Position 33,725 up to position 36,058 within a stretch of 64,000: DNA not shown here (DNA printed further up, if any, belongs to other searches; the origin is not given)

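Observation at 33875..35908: Tri-functional chorismate mutase / prephenate dehydratase-ACT / type I-beta DAHP synthase fusion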

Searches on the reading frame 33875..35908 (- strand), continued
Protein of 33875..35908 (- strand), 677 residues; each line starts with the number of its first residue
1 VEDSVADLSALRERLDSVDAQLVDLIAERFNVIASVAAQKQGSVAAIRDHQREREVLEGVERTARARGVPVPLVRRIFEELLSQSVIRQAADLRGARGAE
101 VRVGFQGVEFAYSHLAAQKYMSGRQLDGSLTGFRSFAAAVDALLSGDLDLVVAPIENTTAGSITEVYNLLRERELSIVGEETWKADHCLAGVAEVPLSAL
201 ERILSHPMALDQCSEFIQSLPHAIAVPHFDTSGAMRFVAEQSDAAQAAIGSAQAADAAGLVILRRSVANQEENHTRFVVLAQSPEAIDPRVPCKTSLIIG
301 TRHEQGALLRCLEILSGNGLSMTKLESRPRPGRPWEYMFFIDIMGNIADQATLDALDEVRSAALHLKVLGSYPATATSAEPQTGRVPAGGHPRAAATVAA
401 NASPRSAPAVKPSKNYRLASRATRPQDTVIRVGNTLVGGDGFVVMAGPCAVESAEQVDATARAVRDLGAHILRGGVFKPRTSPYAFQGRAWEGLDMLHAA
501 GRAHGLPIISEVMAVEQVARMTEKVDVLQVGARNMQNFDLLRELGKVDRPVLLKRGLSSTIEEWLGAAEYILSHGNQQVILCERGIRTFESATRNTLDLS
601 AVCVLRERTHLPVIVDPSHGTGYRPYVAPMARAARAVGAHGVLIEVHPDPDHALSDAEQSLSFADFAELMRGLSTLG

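Call 46: search_protein_families(library=pfam, proteins=[L011:9447-10724:-, L011:2599-4917:-, L032:128-2170:+, P0145, P0237, P0142, L079:6001-7998:+, L034:6001-8010:+], max_evalue=0.001)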
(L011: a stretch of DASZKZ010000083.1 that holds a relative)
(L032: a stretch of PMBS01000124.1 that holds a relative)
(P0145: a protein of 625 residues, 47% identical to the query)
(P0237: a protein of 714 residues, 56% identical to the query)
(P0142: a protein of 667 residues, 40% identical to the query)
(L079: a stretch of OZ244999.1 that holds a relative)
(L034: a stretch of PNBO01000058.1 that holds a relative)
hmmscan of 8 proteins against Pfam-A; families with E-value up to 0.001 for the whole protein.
L011:9447-10724:- (425 aa): 0 families

L011:2599-4917:- (772 aa): 6 families
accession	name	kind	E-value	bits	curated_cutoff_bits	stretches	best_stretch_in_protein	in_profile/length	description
PF13641.12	Glyco_tranf_2_3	-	5.4e-26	92.5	27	1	132-353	3-229/230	Glycosyltransferase like family 2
PF00535.33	Glycos_transf_2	-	2.3e-21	76.9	23.3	1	134-300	2-167/168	Glycosyl transferase family 2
PF13632.12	Glyco_trans_2_3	-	1.3e-16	61.5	27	1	210-420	2-192/198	Glycosyl transferase family group 2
PF07238.19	PilZ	-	5.5e-16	59.2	22.5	1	546-639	3-99/102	PilZ domain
PF13506.12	Glyco_transf_21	-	8.9e-11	42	21.7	1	191-333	15-152/174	Glycosyl transferase family 21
PF03552.20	Cellulose_synt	-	9.2e-08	31.5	24.7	1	288-429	402-553/722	Cellulose synthase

L032:128-2170:+ (681 aa): 5 families
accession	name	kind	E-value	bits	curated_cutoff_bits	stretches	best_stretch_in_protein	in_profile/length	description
PF00793.26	DAHP_synth_1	-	6.9e-79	265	25.5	1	445-675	13-256/270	DAHP synthetase I family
PF00800.23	PDT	-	4.7e-41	141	25.2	1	104-284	1-179/181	Prephenate dehydratase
PF01817.26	CM_2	-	9.1e-19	67.9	27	1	10-88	1-79/80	Chorismate mutase type II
PF03102.20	NeuB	-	5.1e-07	29.8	22.1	1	500-679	57-228/241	NeuB family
PF01842.31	ACT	-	0.00044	20.4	27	0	297-346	2-50/66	ACT domain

P0145 (625 aa): 5 families
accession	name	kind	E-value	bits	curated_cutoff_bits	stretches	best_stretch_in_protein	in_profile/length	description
PF00793.26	DAHP_synth_1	-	1.1e-79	267.6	25.5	1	86-320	9-256/270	DAHP synthetase I family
PF00800.23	PDT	-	1.1e-62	211.5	25.2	1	362-539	2-180/181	Prephenate dehydratase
PF03102.20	NeuB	-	1.5e-09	38.1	22.1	1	141-334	53-238/241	NeuB family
PF01842.31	ACT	-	1e-07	32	27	1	549-609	2-61/66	ACT domain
PF18152.6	DAHP_snth_FXD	-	1.8e-06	28.1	27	1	1-65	1-66/67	DAHP synthase ferredoxin-like domain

P0237 (714 aa): 8 families
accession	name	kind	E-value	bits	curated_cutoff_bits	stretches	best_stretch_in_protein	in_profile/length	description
PF00793.26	DAHP_synth_1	-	7.9e-82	274.6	25.5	1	86-322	8-257/270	DAHP synthetase I family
PF02153.23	PDH_N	-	1.1e-27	96.9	26.5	1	368-519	1-150/154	Prephenate dehydrogenase, nucleotide-binding domain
PF20463.3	PDH_C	-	1.5e-16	61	22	1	525-614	1-92/102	Prephenate dehydrogenase, dimerization domain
PF18152.6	DAHP_snth_FXD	-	2.5e-16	59.7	27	1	1-66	1-66/67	DAHP synthase ferredoxin-like domain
PF03102.20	NeuB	-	4.2e-12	46.5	22.1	1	142-332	53-235/241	NeuB family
PF03807.23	F420_oxidored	-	1.7e-05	25.7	21.6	1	357-447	3-91/94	NADP oxidoreductase coenzyme F420-dependent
PF22629.2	ACT_AHAS_ss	-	0.0002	21.9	27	1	647-688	4-45/67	AHAS small subunit-like ACT domain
PF07991.19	KARI_N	-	0.00041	20.4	20.6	1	354-442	5-89/165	Acetohydroxy acid isomeroreductase, NADPH-binding domain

P0142 (667 aa): 4 families
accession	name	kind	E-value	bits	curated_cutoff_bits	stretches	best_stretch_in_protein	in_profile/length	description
PF00800.23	PDT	-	6.1e-54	183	25.2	1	104-284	1-179/181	Prephenate dehydratase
PF00793.26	DAHP_synth_1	-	2.3e-50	171.4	25.5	1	427-662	9-257/270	DAHP synthetase I family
PF01817.26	CM_2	-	2.7e-18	66.4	27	1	7-86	1-80/80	Chorismate mutase type II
PF03102.20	NeuB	-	0.0007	19.6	22.1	0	483-577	54-148/241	NeuB family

L079:6001-7998:+ (666 aa): 4 families
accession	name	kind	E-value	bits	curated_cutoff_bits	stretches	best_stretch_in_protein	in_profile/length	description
PF00800.23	PDT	-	8.3e-60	202.1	25.2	1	99-279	1-179/181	Prephenate dehydratase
PF00793.26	DAHP_synth_1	-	7e-28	97.7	25.5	1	434-618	10-201/270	DAHP synthetase I family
PF01817.26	CM_2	-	5.6e-19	68.6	27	1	4-83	1-80/80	Chorismate mutase type II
PF03102.20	NeuB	-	4.1e-07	30.1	22.1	1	485-612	50-174/241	NeuB family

L034:6001-8010:+ (670 aa): 5 families
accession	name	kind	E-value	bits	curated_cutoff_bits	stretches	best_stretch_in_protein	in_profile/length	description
PF00793.26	DAHP_synth_1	-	3.1e-81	272.7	25.5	1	431-665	9-256/270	DAHP synthetase I family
PF00800.23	PDT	-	4.6e-43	147.6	25.2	1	102-282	1-179/181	Prephenate dehydratase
PF01817.26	CM_2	-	1.1e-20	74.1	27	1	10-88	1-79/80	Chorismate mutase type II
PF03102.20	NeuB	-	1.8e-06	28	22.1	1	494-668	61-227/241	NeuB family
PF01842.31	ACT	-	7.8e-06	26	27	1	295-359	2-65/66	ACT domain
